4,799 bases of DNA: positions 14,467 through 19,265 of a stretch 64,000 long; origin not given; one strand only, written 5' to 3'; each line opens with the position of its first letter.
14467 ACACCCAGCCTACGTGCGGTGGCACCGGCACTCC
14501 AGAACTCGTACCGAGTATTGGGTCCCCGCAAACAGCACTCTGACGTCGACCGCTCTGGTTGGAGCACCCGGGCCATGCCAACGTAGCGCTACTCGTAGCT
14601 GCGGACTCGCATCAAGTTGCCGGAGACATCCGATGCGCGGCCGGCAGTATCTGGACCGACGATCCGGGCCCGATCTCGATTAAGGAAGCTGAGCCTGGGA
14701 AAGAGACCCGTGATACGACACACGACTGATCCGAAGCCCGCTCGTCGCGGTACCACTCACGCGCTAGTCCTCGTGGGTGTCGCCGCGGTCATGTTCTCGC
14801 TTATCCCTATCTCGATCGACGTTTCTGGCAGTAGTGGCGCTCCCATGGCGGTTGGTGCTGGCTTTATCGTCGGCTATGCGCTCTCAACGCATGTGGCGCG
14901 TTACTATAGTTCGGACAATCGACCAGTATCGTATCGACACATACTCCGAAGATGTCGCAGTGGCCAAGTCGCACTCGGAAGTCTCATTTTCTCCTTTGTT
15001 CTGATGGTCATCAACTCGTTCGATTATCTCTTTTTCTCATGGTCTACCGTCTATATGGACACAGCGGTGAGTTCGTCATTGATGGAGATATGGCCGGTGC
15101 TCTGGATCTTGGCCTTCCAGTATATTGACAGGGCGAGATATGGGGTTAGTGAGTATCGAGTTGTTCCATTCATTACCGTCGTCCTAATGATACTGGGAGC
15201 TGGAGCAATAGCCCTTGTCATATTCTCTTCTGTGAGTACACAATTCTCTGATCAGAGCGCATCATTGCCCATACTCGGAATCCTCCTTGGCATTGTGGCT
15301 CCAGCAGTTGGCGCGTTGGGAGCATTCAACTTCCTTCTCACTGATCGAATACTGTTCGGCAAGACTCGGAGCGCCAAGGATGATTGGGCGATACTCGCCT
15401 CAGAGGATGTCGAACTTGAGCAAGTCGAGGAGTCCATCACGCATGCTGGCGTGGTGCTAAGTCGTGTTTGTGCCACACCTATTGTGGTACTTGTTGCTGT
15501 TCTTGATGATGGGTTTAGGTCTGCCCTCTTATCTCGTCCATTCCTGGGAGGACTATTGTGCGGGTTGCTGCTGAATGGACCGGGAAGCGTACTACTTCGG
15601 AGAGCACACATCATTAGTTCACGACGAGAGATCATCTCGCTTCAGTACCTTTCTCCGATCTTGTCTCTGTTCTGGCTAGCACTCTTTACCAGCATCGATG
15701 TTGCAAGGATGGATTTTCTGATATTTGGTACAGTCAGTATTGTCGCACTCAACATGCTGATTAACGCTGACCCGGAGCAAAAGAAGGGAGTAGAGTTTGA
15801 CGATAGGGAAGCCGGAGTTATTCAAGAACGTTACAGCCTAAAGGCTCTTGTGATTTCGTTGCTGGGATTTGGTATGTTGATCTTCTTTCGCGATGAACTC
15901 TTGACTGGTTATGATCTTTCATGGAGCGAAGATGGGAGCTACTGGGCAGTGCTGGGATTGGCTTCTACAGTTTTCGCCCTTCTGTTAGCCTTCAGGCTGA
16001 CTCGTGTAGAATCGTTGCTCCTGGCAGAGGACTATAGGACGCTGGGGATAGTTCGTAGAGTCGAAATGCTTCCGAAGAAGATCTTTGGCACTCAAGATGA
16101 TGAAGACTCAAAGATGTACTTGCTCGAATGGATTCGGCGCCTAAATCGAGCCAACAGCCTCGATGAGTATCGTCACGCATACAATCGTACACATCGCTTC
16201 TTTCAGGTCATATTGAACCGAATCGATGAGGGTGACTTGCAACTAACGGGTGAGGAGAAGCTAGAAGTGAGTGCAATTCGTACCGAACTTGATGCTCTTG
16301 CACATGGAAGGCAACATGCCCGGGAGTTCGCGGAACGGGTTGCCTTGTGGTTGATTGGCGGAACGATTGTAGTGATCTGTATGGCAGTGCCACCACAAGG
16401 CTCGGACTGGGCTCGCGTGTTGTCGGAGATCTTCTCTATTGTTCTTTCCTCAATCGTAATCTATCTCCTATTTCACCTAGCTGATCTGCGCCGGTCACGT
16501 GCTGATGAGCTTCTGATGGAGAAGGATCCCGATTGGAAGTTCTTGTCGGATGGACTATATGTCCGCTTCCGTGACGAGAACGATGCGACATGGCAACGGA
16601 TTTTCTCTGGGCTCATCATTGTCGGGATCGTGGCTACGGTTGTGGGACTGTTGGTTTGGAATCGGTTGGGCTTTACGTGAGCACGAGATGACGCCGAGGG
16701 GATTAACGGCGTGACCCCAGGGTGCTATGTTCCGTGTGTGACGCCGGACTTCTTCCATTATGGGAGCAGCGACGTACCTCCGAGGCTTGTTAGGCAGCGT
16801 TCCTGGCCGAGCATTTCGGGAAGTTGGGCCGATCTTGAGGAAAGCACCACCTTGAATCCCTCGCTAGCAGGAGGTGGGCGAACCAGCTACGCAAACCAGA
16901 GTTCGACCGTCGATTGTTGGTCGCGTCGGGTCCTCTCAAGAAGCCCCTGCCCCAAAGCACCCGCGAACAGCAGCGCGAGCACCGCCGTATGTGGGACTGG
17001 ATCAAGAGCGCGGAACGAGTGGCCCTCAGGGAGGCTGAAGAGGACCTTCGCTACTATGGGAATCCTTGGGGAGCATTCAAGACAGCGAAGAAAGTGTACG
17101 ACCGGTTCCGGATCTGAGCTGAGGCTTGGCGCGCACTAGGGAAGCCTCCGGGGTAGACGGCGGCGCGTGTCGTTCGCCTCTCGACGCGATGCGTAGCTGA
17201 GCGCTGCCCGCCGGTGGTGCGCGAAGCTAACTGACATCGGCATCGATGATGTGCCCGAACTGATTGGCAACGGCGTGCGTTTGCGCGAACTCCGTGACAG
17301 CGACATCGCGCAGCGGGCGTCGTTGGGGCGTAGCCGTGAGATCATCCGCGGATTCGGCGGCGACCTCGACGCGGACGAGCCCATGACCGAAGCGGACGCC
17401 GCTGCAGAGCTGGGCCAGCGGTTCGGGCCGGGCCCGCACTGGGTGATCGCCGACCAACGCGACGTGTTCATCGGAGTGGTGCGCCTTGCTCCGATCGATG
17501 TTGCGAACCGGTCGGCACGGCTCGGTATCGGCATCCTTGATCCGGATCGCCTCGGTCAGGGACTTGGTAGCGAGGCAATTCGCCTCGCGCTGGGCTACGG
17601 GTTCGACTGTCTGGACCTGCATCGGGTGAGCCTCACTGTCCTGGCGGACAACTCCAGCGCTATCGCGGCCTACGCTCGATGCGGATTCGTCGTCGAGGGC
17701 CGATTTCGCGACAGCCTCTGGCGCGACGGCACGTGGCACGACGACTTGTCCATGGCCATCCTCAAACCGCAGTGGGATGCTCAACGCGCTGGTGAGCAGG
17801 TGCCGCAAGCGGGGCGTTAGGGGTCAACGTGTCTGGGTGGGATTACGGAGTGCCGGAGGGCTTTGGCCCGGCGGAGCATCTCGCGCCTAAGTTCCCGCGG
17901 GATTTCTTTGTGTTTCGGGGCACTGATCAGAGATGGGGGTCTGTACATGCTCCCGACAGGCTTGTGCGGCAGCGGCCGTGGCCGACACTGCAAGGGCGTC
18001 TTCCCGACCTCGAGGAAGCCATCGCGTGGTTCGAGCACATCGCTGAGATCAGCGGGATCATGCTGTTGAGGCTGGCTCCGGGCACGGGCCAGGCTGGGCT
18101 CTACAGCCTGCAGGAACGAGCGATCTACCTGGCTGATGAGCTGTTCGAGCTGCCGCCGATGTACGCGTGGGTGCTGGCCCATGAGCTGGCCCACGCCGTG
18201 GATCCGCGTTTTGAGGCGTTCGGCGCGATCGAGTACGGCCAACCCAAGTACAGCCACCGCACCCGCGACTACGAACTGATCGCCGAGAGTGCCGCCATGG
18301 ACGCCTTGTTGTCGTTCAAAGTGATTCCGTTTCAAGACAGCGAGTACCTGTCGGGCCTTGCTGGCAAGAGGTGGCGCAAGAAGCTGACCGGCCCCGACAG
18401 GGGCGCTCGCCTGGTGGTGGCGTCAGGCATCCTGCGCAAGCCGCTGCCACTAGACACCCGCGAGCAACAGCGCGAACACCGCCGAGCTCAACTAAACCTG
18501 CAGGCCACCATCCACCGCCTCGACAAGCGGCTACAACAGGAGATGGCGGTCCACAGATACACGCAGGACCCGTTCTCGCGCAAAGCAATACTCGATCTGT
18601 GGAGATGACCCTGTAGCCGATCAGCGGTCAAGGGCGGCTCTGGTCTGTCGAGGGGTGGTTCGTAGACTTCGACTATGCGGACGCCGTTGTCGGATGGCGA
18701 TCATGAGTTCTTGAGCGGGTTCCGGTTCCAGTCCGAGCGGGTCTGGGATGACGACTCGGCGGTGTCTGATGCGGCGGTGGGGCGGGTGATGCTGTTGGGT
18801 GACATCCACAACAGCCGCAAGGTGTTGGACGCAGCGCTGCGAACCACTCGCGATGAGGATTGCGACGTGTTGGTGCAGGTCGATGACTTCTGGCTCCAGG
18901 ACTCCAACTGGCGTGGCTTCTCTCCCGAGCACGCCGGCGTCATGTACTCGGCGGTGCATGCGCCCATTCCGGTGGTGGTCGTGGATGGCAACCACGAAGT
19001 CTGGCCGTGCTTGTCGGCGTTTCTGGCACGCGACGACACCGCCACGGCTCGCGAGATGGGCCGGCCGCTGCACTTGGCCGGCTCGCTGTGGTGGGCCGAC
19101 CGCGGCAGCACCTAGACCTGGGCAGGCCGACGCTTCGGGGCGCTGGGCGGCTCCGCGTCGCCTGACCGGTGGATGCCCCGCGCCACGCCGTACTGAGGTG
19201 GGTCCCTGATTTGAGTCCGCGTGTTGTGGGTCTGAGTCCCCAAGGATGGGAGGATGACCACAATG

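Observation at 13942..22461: tRNA-Cys is followed by two accessory modules, each closed by a decayed copy of the tRNA-Cys 3' end plus its downstream flank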

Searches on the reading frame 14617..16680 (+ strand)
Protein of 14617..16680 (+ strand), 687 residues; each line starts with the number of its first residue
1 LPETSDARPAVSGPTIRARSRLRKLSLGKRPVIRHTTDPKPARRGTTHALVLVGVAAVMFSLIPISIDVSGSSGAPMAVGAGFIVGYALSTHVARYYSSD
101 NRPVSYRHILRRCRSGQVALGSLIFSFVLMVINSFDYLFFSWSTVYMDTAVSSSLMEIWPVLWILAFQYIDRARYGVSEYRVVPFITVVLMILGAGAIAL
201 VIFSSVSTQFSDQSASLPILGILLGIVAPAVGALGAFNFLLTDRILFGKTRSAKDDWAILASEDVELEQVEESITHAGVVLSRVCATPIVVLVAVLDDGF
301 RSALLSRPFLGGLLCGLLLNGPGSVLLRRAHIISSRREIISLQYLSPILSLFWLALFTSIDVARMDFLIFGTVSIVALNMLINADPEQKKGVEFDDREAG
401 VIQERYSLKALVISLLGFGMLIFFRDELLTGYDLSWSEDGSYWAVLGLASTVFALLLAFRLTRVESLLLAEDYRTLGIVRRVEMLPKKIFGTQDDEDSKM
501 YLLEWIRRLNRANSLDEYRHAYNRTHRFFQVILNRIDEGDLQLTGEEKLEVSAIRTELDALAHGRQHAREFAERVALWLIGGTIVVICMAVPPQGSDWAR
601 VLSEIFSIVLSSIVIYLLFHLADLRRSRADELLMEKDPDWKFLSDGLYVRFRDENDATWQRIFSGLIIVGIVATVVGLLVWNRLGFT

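Call 7: search_protein_families(library=pfam, proteins=[window:14617-16680:+], max_evalue=0.01)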
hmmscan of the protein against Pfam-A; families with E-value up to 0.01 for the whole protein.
window:14617-16680:+ (687 aa): 0 families

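Call 17: find_encoding_contigs(protein=window:14617-16680:+, flank=10000, max_places=10)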
Protein window:14617-16680:+ (687 aa): no gene with exactly this product is on record in the collection.

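Call 104: search_protein_families(library=pfam, proteins=[window:14617-16680:+], max_evalue=0.01)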
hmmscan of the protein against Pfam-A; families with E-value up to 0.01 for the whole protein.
window:14617-16680:+ (687 aa): 0 families

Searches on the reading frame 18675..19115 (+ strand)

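Call 84: search_protein_families(library=pfam, proteins=[window:18675-19115:+], max_evalue=0.1)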
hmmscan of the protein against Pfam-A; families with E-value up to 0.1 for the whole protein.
window:18675-19115:+ (146 aa): 2 families
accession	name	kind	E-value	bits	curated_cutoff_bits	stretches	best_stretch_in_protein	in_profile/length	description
PF00149.33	Metallophos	-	3.3e-05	24.8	21.5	1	37-113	2-72/191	Calcineurin-like phosphoesterase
PF12850.12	Metallophos_2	-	0.018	15.5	27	1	37-117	2-60/154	Calcineurin-like phosphoesterase superfamily domain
